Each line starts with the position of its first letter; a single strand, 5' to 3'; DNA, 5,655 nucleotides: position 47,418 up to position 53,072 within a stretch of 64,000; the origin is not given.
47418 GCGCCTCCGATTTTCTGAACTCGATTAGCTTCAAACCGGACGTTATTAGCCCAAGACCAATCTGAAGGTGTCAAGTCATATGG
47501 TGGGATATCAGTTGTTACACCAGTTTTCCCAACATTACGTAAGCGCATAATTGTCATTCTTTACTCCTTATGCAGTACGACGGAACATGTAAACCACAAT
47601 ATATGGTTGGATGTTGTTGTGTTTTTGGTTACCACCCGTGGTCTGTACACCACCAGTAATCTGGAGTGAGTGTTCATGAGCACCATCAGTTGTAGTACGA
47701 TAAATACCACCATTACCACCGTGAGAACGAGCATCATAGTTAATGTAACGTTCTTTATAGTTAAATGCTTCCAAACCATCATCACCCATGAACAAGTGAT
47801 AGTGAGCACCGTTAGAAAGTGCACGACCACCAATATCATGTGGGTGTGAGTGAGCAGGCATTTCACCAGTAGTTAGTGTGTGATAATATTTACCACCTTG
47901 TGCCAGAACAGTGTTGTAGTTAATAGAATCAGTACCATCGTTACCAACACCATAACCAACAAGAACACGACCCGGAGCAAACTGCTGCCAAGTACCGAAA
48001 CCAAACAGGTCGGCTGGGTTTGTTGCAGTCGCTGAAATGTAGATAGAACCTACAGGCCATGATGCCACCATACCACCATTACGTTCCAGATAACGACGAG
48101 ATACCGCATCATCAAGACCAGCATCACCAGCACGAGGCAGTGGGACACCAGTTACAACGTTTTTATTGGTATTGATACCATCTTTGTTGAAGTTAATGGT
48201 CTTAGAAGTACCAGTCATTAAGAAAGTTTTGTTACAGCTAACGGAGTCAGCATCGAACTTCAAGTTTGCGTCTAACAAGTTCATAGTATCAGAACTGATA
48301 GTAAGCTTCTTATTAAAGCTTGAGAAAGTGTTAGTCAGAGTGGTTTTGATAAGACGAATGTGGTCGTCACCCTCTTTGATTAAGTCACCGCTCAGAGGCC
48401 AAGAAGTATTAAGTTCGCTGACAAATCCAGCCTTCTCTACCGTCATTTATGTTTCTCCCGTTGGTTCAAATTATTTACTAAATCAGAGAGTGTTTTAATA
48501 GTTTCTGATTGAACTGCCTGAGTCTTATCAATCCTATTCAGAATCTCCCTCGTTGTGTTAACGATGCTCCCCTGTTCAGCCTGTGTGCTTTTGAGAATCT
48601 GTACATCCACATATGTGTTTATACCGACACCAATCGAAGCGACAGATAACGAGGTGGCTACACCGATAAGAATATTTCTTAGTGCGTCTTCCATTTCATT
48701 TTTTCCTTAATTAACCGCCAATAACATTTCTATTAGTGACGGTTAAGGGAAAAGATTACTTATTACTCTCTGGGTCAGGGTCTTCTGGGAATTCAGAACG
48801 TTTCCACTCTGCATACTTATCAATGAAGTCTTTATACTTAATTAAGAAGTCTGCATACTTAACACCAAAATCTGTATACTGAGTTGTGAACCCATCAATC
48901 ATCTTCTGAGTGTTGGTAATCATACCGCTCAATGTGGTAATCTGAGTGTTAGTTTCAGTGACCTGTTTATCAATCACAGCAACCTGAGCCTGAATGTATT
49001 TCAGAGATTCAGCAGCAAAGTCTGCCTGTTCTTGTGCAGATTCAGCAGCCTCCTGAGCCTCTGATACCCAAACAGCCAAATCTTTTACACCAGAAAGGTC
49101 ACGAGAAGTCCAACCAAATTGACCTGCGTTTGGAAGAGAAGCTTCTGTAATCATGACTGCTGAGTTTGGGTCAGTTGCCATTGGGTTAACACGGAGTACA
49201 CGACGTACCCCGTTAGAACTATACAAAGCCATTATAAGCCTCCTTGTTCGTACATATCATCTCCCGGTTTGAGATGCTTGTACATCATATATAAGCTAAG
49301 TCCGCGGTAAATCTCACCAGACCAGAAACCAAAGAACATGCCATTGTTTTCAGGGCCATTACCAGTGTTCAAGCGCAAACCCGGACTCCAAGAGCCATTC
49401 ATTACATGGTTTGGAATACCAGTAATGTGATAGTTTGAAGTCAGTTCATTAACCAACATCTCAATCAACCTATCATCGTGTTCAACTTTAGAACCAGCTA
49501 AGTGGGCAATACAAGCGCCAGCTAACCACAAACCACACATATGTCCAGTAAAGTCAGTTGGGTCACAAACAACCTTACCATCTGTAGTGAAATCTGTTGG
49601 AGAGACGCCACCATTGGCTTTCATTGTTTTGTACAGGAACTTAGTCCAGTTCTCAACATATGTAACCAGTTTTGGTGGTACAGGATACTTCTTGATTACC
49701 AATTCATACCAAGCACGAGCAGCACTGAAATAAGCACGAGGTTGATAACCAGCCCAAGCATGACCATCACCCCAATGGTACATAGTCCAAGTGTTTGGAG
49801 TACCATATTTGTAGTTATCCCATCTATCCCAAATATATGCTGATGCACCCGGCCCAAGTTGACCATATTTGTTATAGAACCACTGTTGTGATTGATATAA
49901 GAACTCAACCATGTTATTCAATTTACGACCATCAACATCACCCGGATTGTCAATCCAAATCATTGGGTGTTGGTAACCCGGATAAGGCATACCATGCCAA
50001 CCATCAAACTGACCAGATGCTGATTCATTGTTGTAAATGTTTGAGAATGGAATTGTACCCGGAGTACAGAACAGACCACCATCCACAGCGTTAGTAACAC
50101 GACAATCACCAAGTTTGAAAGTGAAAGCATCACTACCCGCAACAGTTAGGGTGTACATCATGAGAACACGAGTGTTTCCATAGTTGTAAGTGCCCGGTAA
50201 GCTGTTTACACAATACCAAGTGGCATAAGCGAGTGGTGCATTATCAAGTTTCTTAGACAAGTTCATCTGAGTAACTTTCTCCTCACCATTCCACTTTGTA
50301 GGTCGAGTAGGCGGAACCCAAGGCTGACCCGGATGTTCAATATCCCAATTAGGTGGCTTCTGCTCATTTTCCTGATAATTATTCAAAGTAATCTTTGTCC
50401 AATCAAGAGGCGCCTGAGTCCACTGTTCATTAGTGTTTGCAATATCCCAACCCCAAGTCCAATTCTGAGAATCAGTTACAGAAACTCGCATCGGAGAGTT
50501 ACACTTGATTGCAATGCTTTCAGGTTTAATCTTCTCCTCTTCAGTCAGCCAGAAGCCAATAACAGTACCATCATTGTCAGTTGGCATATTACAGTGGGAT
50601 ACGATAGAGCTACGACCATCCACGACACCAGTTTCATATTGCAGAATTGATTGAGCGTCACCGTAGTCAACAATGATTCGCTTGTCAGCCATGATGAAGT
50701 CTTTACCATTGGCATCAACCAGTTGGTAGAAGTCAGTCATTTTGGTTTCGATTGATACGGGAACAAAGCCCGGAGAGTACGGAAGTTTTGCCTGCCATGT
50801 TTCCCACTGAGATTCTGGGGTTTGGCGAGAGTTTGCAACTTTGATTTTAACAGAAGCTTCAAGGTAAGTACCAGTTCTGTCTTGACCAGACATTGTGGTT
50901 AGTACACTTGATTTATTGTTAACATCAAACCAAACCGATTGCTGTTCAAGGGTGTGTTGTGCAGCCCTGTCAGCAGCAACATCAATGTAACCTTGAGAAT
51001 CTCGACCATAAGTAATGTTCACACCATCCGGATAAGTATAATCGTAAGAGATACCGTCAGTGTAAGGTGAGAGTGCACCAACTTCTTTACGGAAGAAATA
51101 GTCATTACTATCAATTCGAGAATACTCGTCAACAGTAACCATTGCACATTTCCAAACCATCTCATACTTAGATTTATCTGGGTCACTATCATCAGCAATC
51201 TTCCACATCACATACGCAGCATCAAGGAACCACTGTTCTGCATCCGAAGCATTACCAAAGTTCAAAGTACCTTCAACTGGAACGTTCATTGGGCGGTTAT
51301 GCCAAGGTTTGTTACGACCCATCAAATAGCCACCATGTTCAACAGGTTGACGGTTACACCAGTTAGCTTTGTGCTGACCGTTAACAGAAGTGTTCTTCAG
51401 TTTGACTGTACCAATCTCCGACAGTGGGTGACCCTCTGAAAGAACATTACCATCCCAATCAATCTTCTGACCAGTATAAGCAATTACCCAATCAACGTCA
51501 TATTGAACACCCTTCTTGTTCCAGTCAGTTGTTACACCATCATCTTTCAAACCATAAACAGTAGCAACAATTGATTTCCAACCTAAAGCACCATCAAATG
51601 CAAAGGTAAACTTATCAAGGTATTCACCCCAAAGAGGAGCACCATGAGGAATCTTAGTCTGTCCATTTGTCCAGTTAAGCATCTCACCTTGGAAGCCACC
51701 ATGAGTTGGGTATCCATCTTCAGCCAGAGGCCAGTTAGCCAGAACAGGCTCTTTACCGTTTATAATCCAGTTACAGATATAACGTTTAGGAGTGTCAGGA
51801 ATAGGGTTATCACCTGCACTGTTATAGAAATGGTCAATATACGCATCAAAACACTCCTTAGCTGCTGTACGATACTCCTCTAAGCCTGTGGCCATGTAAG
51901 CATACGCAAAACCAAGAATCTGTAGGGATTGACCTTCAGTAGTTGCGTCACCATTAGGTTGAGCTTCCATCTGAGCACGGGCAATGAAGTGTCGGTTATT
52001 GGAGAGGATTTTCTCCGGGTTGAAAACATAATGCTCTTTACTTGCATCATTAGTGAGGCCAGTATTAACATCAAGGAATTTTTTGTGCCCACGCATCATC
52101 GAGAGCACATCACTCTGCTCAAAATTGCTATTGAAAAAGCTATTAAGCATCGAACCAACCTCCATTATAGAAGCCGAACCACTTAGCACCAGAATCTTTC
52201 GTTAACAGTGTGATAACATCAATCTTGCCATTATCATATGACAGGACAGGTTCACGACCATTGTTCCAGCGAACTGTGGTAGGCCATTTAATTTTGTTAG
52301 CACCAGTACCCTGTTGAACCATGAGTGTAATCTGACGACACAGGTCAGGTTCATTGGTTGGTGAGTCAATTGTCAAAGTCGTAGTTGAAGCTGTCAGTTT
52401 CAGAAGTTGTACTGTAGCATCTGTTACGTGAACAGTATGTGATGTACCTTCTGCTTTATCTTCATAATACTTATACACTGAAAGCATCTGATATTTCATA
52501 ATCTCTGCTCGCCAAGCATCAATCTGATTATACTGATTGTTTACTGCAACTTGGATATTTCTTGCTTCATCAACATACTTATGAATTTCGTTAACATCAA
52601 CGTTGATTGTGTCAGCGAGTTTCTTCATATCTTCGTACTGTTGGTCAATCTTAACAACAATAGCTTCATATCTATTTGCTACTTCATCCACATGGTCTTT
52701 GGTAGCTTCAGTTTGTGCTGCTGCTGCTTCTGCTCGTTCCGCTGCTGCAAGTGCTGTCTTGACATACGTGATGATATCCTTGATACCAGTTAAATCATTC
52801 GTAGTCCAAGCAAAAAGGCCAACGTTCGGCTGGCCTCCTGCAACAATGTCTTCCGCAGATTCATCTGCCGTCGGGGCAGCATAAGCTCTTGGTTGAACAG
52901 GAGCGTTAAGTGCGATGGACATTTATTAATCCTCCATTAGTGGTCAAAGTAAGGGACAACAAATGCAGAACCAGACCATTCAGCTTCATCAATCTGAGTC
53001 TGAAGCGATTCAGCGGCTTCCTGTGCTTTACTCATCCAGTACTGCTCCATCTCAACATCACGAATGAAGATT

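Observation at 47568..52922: Tail-fibre module with a shared anchor domain on two genes flanking a large spike candidate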

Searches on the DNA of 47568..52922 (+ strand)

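Call 6: search_dna_similar(query=window:47568-52922:+, collection=phages, mode=near, max_rows=30)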
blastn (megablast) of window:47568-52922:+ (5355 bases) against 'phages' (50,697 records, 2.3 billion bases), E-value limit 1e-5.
Records with a match: 13; places in all: 13; records where one place covers at least 80% of the query: 4.
Best place of each record, by identity: 80-90% 4; 60-80% 9.
By first word of the organism name: Salmonella 8; Cronobacter 4; phage 1.
By host as written in the record: Cronobacter sakazakii 2; Cronobacter sp. 2; - 2; Salmonella sp. 2; Salmonella enterica subsp. enterica serovar Enteritidis 2; Salmonella enterica subsp. enterica serovar Newport 2; Salmonella enterica subsp. enterica 1.
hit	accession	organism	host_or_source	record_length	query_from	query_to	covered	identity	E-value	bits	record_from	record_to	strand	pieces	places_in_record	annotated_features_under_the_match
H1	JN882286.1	Cronobacter phage vB_CsaP_GAP52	Cronobacter sakazakii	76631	1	5355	100%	87.2%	0e+0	6058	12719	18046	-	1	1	hypothetical protein (x4) | putative structural protein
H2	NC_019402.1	Cronobacter phage vB_CsaP_GAP52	Cronobacter sakazakii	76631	1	5355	100%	87.2%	0e+0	6058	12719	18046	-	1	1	tail protein (x2) | hypothetical protein (x2) | virion structural protein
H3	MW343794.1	Cronobacter phage A24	Cronobacter sp.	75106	1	5355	100%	86.8%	0e+0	5936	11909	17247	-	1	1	tail protein | putative structural protein | hypothetical protein (x3)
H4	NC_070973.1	Cronobacter phage A24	Cronobacter sp.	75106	1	5355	100%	86.8%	0e+0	5936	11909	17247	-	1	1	tail protein | tail fiber protein (x2) | hypothetical protein | virion structural protein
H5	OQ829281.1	phage PKM.Lu.22.1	-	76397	1684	4654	46%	73.7%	2e-152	873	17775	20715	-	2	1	tail formation protein | hypothetical protein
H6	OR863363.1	Salmonella phage SeKF_80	Wastewater effluent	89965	1679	4701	32%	76.1%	6e-142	867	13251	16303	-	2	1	tail protein | tail fiber protein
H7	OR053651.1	Salmonella phage PKM.Hi.22.6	Salmonella sp.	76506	3096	4654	29%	73.6%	3e-154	553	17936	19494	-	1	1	tail formation protein | hypothetical protein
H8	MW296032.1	Salmonella phage pSal-SNUABM-01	Salmonella sp.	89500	1646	2593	18%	77.3%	3e-149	536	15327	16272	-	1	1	putative tail protein | hypothetical protein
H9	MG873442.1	Salmonella phage SE131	Salmonella enterica subsp. enterica ...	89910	1663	2600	18%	77.5%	6e-152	545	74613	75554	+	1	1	tail protein I | hypothetical protein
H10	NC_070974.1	Salmonella phage SE131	Salmonella enterica subsp. enterica ...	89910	1663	2600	18%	77.5%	6e-152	545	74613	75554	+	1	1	tail protein | hypothetical protein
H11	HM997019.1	Salmonella phage 7-11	Salmonella enterica subsp. enterica ...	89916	1742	2600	16%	77.8%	1e-143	518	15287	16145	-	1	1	hypothetical protein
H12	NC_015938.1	Salmonella phage 7-11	Salmonella enterica subsp. enterica ...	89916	1742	2600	16%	77.8%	1e-143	518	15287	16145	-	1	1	tail protein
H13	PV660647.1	Salmonella phage vB_SE1_KM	Salmonella enterica subsp. enterica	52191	2137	2444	6%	72.4%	9e-16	94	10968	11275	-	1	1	tail protein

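Call 10: get_annotated_region(hit=H2, flank=6000)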
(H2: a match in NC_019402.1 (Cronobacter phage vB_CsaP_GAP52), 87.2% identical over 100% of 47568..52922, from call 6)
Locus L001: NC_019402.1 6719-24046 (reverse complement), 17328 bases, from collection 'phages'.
description: Cronobacter phage vB_CsaP_GAP52, complete genome.
organism: Cronobacter phage vB_CsaP_GAP52 (NCBI taxid 1141137)
taxonomy: Viruses; Duplodnaviria; Heunggongvirae; Uroviricota; Caudoviricetes; Grimontviridae; Crifsvirus; Crifsvirus GAP52
host: Cronobacter sakazakii; source: -; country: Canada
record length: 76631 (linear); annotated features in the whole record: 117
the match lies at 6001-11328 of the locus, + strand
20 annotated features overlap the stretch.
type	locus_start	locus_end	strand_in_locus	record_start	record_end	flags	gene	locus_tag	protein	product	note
CDS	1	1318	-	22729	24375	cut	-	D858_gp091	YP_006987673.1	hypothetical protein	similar to AEK81938.1 hypothetical protein [Salmonella phage 7-11]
CDS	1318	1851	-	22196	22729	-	-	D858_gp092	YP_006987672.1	hypothetical protein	similar to AEK81937.1 hypothetical protein [Salmonella phage 7-11]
CDS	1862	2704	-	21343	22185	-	-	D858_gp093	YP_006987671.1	hypothetical protein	similar to AEK81936.1 hypothetical protein [Salmonella phage 7-11]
CDS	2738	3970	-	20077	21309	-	-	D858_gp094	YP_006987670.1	DNA ejection protein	similar to AEK81935.1 putative DNA injection protein [Salmonella phage 7-11]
CDS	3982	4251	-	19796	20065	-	-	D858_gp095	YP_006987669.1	hypothetical protein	similar to AEK81934.1 hypothetical protein [Salmonella phage 7-11]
CDS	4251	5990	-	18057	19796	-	-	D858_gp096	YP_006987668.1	virion structural protein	similar to AEK81933.1 hypothetical protein [Salmonella phage 7-11]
CDS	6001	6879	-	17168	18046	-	-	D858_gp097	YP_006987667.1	tail protein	similar to AEK81932.1 putative structural protein [Salmonella phage 7-11]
CDS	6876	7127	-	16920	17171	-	-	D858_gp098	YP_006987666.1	virion structural protein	similar to AEK81931.1 hypothetical protein [Salmonella phage 7-11]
CDS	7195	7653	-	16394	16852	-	-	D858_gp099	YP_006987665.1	hypothetical protein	similar to AEK81930.1 hypothetical protein [Salmonella phage 7-11]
CDS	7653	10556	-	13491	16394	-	-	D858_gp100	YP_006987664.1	tail protein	similar to AEK81929.1 hypothetical protein [Salmonella phage 7-11]; AEF43943.1 phage tail protein I [Serratia sp. AS9]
CDS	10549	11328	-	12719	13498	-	-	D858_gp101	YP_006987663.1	hypothetical protein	similar to AEK81928.1 hypothetical protein [Salmonella phage 7-11]; ABU77566.1 hypothetical protein ESA_02317 ...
CDS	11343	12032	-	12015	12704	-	-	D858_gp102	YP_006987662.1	virion structural protein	similar to AEK81927.1 hypothetical protein [Salmonella phage 7-11]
CDS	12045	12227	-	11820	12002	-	-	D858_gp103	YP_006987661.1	hypothetical protein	similar to AEK81926.1 hypothetical protein [Salmonella phage 7-11]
CDS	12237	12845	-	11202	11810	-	-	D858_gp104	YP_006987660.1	hypothetical protein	similar to AEK81925.1 hypothetical protein [Salmonella phage 7-11]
CDS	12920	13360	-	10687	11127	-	-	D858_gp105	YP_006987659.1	hypothetical protein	similar to BAH15186.1 hypothetical protein [Serratia phage KSP100]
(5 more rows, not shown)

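Call 11: get_annotated_region(hit=H4, flank=6000)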
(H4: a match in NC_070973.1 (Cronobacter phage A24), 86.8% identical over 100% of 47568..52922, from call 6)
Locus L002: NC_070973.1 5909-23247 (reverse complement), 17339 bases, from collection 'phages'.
description: Cronobacter phage A24, complete genome.
organism: Cronobacter phage A24 (NCBI taxid 2795745)
taxonomy: Viruses; Duplodnaviria; Heunggongvirae; Uroviricota; Caudoviricetes; Grimontviridae; Crifsvirus; Crifsvirus A24
host: Cronobacter sp.; source: river; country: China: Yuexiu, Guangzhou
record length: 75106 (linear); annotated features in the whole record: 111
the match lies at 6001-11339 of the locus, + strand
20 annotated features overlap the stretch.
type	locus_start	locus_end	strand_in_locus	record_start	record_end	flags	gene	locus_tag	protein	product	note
CDS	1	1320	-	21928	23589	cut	-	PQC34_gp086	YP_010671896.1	hypothetical protein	-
CDS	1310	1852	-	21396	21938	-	-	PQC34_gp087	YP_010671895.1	hypothetical protein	-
CDS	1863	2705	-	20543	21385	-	-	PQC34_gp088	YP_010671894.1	hypothetical protein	-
CDS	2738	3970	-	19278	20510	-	-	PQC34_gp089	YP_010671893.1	putative DNA injection protein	-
CDS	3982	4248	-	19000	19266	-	-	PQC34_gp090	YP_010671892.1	tail fiber protein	-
CDS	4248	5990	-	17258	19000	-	-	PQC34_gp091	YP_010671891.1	tail fiber protein; host specificity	-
CDS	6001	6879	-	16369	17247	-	-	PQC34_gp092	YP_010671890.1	tail fiber protein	-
CDS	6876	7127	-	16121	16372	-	-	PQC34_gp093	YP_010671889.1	virion structural protein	-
CDS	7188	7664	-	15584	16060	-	-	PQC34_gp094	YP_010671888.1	hypothetical protein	-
CDS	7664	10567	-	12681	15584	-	-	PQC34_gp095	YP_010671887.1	tail protein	-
CDS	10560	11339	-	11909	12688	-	-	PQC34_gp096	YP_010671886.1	tail fiber protein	-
CDS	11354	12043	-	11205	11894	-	-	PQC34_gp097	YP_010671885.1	virion structural protein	-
CDS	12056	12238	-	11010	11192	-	-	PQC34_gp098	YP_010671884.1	hypothetical protein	-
CDS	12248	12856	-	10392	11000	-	-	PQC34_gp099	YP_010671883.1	hypothetical protein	-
CDS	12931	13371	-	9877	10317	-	-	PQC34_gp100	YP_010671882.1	hypothetical protein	-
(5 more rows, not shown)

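Call 15: get_annotated_region(hit=H12, flank=8000)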
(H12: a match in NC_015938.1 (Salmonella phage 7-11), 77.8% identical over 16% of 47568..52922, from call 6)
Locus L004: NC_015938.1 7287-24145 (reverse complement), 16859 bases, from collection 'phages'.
description: Salmonella phage 7-11, complete genome.
organism: Salmonella phage 7-11 (NCBI taxid 1054968)
taxonomy: Viruses; Duplodnaviria; Heunggongvirae; Uroviricota; Caudoviricetes; Grimontviridae; Moazamivirus; Moazamivirus 711
host: Salmonella enterica subsp. enterica serovar Newport; source: -; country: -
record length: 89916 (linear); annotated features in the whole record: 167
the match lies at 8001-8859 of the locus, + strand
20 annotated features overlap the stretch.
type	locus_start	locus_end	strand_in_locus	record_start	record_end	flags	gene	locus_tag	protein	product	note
CDS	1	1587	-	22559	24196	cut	-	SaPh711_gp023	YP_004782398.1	hypothetical protein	-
CDS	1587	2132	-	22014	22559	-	-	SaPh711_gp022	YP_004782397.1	hypothetical protein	-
CDS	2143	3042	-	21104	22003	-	-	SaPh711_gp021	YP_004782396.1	hypothetical protein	-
regulatory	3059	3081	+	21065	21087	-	-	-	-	terminator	rho-independent terminator; discovered using MFOLD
CDS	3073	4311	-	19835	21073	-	-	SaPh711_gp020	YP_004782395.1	DNA ejection protein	similar to Enterobacteria phage phiEco32putative DNA injection protein in YP_001671769.1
CDS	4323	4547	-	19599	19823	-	-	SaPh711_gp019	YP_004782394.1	hypothetical protein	-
CDS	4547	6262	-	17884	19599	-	-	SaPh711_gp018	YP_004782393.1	virion structural protein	similar to Enterobacteria phage phiEco32 bacterial surface protein in YP_001671764.1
CDS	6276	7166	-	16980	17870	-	-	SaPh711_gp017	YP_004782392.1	tail protein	similar to Enterobacteria phage phiEco32 putative structural protein in YP_001671763.1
CDS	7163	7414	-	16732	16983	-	-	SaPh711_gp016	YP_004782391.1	virion structural protein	-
CDS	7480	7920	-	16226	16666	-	-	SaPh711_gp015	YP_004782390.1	hypothetical protein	-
CDS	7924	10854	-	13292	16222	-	-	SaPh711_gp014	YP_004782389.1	tail protein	similar to Erwinia phage phiEa21-4 putative structural protein in YP_002456095.1 and Escherichia phage rv5 hypothetical ...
CDS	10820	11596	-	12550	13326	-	-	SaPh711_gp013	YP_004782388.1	hypothetical protein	similar to Erwinia phage phiEa21-4 putative tail fiber protein in YP_002456094.1 and Escherichia phage rv5 hypothetical ...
CDS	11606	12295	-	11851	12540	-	-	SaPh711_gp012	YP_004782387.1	virion structural protein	similar to Enterobacteria phage phiEco32 conserved hypothetical protein in YP_001671758.1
CDS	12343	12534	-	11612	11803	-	-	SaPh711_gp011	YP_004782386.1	hypothetical protein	similar to Erwinia phage phiEa21-4 hypothetical protein Ea21-4_gp73 in YP_002456096.1 and Enterobacteria phage WV8 ...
CDS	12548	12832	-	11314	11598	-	-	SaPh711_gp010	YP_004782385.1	hypothetical protein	similar to Serratia phage KSP100 hypothetical protein in BAH15187.1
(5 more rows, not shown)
